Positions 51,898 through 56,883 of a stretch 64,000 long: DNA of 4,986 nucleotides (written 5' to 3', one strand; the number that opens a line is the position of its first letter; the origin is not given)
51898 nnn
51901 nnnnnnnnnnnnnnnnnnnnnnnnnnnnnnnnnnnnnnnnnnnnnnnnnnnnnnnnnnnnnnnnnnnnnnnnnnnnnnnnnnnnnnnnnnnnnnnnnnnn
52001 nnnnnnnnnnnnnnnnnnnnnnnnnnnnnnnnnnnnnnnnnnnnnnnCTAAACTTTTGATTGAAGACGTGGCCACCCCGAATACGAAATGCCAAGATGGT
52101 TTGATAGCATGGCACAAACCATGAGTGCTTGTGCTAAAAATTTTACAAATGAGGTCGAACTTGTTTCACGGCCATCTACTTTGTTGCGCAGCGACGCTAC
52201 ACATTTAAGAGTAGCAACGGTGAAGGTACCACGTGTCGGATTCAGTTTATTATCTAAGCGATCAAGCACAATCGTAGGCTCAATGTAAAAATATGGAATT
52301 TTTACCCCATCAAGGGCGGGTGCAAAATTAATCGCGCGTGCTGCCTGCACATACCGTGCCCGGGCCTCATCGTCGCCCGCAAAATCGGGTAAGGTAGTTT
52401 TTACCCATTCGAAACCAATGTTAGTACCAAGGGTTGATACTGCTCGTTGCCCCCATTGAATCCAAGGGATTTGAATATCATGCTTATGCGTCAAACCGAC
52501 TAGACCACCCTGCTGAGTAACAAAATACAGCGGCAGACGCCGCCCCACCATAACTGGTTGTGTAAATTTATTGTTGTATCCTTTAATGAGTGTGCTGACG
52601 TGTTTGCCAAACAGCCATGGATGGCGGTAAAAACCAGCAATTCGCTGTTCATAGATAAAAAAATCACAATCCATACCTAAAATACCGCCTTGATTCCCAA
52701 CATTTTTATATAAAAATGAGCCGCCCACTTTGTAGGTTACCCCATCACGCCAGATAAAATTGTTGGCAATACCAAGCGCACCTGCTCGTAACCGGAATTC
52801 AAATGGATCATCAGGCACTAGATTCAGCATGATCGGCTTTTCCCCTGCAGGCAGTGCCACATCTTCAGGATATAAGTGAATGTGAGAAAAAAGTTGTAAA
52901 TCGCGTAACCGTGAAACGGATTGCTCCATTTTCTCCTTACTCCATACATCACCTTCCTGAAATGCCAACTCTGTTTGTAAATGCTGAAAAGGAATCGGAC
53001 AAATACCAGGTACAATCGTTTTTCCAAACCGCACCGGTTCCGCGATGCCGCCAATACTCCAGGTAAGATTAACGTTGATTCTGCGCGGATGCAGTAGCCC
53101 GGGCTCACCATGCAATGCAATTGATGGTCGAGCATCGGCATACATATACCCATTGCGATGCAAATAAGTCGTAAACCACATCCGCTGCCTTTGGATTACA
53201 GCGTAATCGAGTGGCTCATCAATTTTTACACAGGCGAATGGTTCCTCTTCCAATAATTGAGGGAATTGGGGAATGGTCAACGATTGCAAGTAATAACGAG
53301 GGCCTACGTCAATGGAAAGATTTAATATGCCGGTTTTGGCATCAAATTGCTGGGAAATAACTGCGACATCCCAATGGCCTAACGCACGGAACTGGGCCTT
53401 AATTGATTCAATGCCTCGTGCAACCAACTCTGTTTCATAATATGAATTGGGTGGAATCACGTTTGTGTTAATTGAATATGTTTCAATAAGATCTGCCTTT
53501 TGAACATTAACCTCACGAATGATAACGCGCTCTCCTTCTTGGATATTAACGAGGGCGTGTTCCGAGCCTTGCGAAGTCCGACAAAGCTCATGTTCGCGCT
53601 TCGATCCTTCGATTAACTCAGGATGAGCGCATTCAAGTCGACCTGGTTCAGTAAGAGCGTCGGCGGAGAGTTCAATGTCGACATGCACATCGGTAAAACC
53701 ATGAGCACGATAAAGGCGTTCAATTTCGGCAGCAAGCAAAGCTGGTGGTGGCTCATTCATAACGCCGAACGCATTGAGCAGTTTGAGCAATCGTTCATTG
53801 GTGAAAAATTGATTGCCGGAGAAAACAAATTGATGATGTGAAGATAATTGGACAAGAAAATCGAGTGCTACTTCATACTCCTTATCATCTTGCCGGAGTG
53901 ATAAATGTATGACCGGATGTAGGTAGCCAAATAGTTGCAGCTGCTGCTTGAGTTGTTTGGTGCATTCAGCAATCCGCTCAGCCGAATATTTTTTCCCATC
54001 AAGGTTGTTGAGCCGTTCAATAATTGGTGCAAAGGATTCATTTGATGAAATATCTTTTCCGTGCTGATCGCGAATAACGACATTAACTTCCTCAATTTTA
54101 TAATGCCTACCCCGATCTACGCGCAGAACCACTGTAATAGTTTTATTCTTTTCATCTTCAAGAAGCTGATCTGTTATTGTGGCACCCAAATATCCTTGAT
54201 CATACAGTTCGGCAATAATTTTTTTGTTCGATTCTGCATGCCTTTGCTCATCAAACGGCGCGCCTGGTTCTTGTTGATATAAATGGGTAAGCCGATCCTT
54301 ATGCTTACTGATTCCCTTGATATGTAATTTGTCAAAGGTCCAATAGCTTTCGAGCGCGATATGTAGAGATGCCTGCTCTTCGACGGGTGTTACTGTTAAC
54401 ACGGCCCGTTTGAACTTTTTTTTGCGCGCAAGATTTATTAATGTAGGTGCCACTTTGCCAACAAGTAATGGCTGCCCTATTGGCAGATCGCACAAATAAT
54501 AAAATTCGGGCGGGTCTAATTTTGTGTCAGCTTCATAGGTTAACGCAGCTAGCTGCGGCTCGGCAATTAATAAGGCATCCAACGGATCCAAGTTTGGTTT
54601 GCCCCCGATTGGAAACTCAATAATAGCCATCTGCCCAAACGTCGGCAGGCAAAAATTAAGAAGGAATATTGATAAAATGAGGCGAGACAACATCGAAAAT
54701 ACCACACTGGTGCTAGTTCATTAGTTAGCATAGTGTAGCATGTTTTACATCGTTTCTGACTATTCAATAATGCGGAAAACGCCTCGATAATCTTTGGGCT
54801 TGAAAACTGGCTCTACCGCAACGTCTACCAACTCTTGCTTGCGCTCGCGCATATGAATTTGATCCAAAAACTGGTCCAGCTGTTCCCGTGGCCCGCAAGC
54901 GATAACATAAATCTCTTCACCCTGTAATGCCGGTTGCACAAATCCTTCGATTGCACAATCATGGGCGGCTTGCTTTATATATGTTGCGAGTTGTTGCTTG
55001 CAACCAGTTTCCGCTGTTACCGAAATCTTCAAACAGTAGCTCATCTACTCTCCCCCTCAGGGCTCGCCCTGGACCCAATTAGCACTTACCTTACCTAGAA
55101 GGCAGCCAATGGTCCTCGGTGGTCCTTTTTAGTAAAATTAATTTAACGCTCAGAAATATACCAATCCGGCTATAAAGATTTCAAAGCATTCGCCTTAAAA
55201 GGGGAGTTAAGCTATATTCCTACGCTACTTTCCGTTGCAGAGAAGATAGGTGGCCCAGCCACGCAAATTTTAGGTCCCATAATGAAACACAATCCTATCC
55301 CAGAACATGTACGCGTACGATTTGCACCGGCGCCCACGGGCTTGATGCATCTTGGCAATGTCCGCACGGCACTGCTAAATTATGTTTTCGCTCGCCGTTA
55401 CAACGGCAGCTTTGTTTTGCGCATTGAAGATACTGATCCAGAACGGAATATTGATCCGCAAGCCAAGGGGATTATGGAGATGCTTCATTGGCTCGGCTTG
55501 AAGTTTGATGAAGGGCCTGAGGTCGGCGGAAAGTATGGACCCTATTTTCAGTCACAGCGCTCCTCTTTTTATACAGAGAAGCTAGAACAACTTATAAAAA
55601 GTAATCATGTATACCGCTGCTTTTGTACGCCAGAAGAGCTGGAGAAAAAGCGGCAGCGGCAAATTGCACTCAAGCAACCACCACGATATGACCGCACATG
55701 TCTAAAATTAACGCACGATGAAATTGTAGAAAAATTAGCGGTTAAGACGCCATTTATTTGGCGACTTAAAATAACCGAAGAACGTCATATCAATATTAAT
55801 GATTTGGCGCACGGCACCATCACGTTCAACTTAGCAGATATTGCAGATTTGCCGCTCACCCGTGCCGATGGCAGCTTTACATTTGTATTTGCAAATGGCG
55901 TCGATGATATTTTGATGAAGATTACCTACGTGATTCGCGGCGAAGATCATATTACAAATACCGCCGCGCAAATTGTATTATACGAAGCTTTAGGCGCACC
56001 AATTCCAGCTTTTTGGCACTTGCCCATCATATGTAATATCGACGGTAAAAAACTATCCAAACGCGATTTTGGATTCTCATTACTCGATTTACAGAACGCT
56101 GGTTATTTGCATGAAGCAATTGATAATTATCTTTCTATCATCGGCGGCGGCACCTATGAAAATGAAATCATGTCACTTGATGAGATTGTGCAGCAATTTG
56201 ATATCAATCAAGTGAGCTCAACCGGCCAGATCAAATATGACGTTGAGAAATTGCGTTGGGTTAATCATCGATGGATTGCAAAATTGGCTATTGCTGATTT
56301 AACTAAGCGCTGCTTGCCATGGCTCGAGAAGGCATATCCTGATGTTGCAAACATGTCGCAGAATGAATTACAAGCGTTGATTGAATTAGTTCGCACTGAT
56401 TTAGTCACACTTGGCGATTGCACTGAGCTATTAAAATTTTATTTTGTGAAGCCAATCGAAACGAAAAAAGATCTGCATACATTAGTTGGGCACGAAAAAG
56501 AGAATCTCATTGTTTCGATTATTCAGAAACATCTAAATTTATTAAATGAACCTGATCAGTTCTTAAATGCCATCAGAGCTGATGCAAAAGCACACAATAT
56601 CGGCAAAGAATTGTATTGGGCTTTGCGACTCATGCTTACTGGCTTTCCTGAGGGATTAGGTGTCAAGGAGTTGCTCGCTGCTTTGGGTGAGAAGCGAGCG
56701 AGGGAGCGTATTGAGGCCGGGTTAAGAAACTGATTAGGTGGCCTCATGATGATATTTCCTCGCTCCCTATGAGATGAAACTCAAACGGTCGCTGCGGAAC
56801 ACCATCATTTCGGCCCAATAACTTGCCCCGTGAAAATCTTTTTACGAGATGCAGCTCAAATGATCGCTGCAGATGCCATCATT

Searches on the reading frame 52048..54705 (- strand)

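Call 7: search_protein_families(library=pfam, proteins=[window:52048-54705:-], max_evalue=0.001)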
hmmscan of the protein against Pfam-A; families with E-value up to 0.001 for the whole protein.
window:52048-54705:- (885 aa): 2 families
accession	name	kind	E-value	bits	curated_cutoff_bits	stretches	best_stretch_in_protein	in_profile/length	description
PF07244.20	POTRA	-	1.7e-22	80.3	21.3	1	125-199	4-79/79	Surface antigen variable number repeat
PF17243.7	POTRA_TamA_1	-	0.00011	22.7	26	0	230-278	17-67/74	POTRA domain TamA domain 1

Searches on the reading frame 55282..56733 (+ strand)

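Call 15: search_protein_families(library=ncbifam, proteins=[window:55282-56733:+], max_evalue=0.00001)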
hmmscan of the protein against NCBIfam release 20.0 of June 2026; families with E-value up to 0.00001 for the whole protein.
window:55282-56733:+ (483 aa): 10 families
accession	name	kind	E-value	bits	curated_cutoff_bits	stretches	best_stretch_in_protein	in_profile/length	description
TIGR00464.1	gltX_bact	equivalog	2.7e-134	448.6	289.95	1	10-479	2-465/470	glutamate--tRNA ligase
TIGR03838.1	queuosine_YadB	equivalog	6.6e-64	215.9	276.7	1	11-280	2-252/272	tRNA glutamyl-Q(34) synthetase GluQRS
NF004314.0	PRK05710.1-3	equivalog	6.6e-63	212.8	256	1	10-316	7-292/297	tRNA glutamyl-Q(34) synthetase GluQRS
NF004315.1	PRK05710.1-4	equivalog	4.6e-60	203.4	250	1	13-281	2-271/274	tRNA glutamyl-Q(34) synthetase GluQRS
NF004313.0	PRK05710.1-2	equivalog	5.5e-50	170.2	380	1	9-279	4-263/299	tRNA glutamyl-Q(34) synthetase GluQRS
NF003169.0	PRK04156.1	equivalog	2e-39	135.7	516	1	8-260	100-341/567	glutamate--tRNA ligase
NF004312.0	PRK05710.1-1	equivalog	3.4e-37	128.5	453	1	12-269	16-248/306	tRNA glutamyl-Q(34) synthetase GluQRS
TIGR00463.1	gltX_arch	equivalog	4.1e-32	111.4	401.75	1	9-250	93-322/560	glutamate--tRNA ligase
TIGR00440.1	glnS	equivalog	4.9e-15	55.4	425.8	1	10-126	1-109/524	glutamine--tRNA ligase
NF011291.0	PRK14703.1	equivalog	1.1e-14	53.7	681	1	9-125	31-139/769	glutamine--tRNA ligase/YqeY domain fusion protein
